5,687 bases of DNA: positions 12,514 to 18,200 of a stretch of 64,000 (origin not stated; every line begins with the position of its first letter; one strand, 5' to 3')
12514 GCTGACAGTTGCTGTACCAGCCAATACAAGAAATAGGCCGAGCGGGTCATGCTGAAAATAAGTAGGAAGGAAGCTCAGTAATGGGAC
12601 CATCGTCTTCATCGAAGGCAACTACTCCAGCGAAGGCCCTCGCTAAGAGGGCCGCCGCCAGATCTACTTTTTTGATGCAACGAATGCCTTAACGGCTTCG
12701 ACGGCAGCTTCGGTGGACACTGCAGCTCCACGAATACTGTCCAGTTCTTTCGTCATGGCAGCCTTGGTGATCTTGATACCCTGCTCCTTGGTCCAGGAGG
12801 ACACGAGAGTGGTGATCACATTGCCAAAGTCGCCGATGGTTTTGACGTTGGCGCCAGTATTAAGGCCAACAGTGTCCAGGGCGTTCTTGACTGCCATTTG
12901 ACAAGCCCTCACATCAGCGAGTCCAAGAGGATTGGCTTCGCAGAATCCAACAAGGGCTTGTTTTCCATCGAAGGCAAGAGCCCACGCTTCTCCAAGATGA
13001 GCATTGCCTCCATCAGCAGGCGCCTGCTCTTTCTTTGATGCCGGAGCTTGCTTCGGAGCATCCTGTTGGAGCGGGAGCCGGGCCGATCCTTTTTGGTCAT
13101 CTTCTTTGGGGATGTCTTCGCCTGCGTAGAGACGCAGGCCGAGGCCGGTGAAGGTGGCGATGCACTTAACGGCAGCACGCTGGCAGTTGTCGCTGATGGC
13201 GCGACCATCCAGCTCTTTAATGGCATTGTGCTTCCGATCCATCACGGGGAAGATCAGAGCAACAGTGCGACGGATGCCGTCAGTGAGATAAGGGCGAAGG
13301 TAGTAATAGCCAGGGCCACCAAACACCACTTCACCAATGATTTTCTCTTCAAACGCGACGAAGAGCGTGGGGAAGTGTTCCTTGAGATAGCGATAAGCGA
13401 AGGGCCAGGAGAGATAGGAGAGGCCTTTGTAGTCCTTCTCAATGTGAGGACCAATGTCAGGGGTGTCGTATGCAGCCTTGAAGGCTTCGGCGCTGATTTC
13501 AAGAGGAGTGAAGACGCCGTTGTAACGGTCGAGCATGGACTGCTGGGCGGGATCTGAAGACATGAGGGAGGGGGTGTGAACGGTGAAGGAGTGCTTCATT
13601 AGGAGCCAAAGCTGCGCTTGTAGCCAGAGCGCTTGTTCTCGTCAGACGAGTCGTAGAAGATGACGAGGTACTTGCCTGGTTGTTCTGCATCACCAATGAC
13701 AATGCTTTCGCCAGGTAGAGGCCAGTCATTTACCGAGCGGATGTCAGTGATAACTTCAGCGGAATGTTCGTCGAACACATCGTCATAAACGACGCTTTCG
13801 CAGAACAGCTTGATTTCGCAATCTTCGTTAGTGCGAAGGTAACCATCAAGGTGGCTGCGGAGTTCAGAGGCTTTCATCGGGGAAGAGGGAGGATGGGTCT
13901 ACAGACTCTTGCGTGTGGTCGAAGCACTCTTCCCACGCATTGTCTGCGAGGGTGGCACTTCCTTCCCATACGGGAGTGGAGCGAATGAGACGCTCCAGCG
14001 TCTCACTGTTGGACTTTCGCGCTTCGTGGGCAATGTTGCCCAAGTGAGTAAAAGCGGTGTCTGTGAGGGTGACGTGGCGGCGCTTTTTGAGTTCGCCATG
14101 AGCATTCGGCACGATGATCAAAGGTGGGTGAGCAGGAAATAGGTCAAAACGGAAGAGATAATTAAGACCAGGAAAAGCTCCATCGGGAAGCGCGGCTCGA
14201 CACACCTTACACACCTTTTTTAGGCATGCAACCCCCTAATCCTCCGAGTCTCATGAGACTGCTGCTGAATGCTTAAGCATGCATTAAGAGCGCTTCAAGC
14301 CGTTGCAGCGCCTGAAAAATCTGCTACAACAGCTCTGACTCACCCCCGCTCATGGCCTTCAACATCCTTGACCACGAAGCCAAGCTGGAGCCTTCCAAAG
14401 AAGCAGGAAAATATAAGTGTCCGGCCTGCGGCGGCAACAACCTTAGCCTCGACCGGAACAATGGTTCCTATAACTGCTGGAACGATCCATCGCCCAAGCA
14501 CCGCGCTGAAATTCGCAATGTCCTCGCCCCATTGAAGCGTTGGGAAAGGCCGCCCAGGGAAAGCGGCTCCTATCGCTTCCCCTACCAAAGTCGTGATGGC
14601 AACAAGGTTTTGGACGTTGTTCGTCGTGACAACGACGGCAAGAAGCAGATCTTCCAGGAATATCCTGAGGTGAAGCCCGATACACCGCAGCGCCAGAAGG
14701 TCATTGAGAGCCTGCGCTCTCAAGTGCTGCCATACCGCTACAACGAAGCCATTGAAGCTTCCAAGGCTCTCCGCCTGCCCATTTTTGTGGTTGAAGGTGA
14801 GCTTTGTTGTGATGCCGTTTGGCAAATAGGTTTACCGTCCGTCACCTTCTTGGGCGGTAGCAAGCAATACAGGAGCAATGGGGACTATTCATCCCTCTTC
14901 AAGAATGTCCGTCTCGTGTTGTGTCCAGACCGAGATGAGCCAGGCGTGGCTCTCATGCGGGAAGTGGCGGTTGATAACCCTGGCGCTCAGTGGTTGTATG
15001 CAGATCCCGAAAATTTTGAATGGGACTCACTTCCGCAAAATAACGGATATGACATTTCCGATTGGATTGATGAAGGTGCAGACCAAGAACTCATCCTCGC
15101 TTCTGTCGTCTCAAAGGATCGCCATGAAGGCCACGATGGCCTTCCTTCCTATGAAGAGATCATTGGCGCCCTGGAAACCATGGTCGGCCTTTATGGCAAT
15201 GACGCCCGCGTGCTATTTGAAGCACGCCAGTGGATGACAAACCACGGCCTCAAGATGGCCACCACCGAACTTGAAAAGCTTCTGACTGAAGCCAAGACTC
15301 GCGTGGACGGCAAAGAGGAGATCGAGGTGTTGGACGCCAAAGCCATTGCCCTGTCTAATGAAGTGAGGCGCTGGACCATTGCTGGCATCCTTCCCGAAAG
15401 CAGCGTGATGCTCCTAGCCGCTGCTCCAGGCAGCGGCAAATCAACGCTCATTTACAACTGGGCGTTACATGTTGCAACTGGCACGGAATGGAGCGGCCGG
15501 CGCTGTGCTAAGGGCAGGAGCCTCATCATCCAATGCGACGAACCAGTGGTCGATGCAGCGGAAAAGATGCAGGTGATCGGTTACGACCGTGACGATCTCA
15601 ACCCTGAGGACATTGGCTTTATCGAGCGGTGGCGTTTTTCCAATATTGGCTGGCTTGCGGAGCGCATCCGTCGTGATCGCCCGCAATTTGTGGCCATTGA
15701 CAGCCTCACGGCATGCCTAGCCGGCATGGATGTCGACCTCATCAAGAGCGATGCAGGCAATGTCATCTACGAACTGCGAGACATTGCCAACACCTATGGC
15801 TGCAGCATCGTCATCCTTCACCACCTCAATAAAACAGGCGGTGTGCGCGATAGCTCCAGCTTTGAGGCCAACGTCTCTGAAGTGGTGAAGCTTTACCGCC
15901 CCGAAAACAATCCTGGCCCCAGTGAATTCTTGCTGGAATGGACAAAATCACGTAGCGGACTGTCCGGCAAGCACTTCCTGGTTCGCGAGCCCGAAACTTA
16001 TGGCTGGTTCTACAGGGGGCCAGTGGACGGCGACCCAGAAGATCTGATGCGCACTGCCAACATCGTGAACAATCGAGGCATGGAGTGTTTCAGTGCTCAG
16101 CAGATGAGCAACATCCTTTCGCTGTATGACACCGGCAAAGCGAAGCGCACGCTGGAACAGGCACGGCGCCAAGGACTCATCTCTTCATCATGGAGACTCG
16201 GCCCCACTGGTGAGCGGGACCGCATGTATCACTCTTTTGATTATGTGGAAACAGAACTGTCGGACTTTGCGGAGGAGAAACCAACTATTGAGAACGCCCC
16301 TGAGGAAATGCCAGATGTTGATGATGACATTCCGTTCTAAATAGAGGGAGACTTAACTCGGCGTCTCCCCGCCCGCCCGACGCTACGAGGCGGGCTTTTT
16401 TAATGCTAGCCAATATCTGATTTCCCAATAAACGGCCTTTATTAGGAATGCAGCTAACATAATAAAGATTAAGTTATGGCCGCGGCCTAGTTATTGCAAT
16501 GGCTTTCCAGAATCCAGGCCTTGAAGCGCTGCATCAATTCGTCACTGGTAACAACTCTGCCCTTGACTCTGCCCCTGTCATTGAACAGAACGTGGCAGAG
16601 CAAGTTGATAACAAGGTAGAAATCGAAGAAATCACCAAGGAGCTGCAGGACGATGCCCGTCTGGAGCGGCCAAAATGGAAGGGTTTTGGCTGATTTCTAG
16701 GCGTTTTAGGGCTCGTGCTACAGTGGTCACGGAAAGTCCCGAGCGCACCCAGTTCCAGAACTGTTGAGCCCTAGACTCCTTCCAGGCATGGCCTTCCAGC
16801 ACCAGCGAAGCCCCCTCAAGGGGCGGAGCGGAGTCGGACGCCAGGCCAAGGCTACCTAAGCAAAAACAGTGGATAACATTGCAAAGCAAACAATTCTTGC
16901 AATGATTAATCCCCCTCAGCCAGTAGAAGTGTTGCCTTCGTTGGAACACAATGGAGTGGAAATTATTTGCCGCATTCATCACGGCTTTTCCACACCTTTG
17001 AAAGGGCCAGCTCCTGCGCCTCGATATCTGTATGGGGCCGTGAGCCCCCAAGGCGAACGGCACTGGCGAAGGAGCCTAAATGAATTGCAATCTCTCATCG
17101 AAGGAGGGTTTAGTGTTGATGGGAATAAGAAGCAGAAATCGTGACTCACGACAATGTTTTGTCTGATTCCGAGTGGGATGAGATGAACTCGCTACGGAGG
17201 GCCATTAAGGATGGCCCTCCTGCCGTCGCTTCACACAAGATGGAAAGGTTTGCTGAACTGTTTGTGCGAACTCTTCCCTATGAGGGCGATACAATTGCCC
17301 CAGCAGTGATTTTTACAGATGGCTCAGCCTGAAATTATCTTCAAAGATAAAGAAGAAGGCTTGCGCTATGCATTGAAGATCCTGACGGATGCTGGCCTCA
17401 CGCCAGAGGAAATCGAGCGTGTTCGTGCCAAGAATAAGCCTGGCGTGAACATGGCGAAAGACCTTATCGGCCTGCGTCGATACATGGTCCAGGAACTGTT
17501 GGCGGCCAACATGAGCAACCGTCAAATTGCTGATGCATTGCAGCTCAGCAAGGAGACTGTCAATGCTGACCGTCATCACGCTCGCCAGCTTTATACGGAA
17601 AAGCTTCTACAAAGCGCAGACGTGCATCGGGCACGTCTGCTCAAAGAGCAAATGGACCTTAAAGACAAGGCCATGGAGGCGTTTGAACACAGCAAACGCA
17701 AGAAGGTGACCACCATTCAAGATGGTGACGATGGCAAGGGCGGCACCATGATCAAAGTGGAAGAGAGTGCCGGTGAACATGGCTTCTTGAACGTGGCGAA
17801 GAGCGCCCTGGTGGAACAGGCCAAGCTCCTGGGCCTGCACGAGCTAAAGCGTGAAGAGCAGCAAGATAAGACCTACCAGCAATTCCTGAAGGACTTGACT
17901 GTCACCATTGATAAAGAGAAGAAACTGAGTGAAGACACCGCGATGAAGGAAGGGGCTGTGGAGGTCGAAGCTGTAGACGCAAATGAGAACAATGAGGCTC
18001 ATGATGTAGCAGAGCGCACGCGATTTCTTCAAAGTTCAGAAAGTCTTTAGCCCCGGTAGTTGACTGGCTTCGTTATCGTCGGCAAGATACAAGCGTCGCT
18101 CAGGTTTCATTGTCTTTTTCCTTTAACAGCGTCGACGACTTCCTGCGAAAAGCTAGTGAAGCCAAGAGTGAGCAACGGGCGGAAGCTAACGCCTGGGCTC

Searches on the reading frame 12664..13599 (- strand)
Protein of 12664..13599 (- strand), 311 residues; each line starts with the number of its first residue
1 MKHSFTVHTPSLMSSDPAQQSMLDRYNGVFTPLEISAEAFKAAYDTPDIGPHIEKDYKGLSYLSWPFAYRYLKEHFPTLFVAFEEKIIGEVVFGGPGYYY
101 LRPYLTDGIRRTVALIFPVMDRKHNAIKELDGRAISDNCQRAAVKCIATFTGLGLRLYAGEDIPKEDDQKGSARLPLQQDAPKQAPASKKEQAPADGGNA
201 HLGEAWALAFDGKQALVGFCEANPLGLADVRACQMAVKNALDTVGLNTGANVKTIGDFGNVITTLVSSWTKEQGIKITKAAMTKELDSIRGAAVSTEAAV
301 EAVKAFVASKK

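Call 51: search_protein_families(library=phrogs, proteins=[window:12664-13599:-], max_evalue=0.00001)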
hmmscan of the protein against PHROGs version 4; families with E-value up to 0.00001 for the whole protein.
window:12664-13599:- (311 aa): 3 families
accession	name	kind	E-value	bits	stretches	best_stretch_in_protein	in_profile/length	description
phrog_8492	-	DNA, RNA and nucleotide metabolism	2.5e-78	264.3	1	10-311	3-269/269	Sak-like ssDNA annealing protein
phrog_659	-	DNA, RNA and nucleotide metabolism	1.1e-16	62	1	48-185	14-157/205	Sak-like ssDNA annealing protein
phrog_21418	-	unknown function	2e-09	38.4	1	60-195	25-166/224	-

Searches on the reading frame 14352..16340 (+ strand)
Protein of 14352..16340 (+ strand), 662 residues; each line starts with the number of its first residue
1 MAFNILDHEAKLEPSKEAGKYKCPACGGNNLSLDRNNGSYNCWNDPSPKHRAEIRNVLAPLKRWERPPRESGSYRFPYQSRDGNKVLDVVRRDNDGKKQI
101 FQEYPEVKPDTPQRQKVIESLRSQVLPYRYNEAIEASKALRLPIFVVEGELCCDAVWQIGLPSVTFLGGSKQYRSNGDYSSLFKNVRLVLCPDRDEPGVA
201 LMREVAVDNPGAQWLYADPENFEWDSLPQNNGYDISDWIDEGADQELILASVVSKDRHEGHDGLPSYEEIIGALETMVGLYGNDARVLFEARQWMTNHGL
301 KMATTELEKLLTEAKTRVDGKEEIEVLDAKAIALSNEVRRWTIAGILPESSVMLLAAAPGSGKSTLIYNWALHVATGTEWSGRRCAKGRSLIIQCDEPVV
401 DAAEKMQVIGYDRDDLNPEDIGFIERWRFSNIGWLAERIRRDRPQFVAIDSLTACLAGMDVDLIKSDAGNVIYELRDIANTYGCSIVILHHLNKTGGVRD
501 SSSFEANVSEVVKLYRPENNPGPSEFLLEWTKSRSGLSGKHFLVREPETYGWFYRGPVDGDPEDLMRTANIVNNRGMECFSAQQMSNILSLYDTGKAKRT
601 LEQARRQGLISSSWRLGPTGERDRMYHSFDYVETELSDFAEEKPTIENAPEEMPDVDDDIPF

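Call 51: search_protein_families(library=phrogs, proteins=[window:14352-16340:+], max_evalue=0.00001)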
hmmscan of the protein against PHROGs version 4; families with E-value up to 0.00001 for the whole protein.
window:14352-16340:+ (662 aa): 12 families
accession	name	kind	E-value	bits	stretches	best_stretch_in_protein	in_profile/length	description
phrog_239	-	DNA, RNA and nucleotide metabolism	6.5e-51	175.2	1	12-657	34-732/801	DNA primase/helicase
phrog_2850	-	unknown function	3.8e-18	66.6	2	336-392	144-200/465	-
phrog_3123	-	unknown function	7.4e-18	65.4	2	323-389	313-380/583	-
phrog_906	-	DNA, RNA and nucleotide metabolism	1.1e-15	58.5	1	338-502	515-684/872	DNA polymerase/primase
phrog_6012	-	DNA, RNA and nucleotide metabolism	4.5e-15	56.8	1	336-511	132-310/447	DNA helicase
phrog_1284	-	unknown function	2.3e-12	47.9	1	338-497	23-189/306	-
phrog_19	-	DNA, RNA and nucleotide metabolism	2.5e-12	47.4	1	345-554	348-579/621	DnaB-like replicative helicase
phrog_2597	-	DNA, RNA and nucleotide metabolism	3.3e-09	36.8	1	319-495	340-517/747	DNA primase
phrog_6357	-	unknown function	1.3e-08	35.6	1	336-544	17-217/321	-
phrog_243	-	DNA, RNA and nucleotide metabolism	1.3e-07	31.8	0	441-536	140-244/273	DnaB-like replicative helicase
phrog_25693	-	unknown function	5e-06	26.4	0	339-389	39-91/405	-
phrog_6088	-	DNA, RNA and nucleotide metabolism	6.1e-06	25.9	1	90-247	155-288/772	DNA primase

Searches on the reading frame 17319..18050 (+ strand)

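Call 52: search_protein_families(library=phrogs, proteins=[window:17319-18050:+], max_evalue=0.00001)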
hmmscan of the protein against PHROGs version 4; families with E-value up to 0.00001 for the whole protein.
window:17319-18050:+ (243 aa): 1 family
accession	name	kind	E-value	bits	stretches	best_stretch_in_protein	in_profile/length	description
phrog_645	-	DNA, RNA and nucleotide metabolism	1.8e-22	81.4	1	37-225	10-179/196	Rnase E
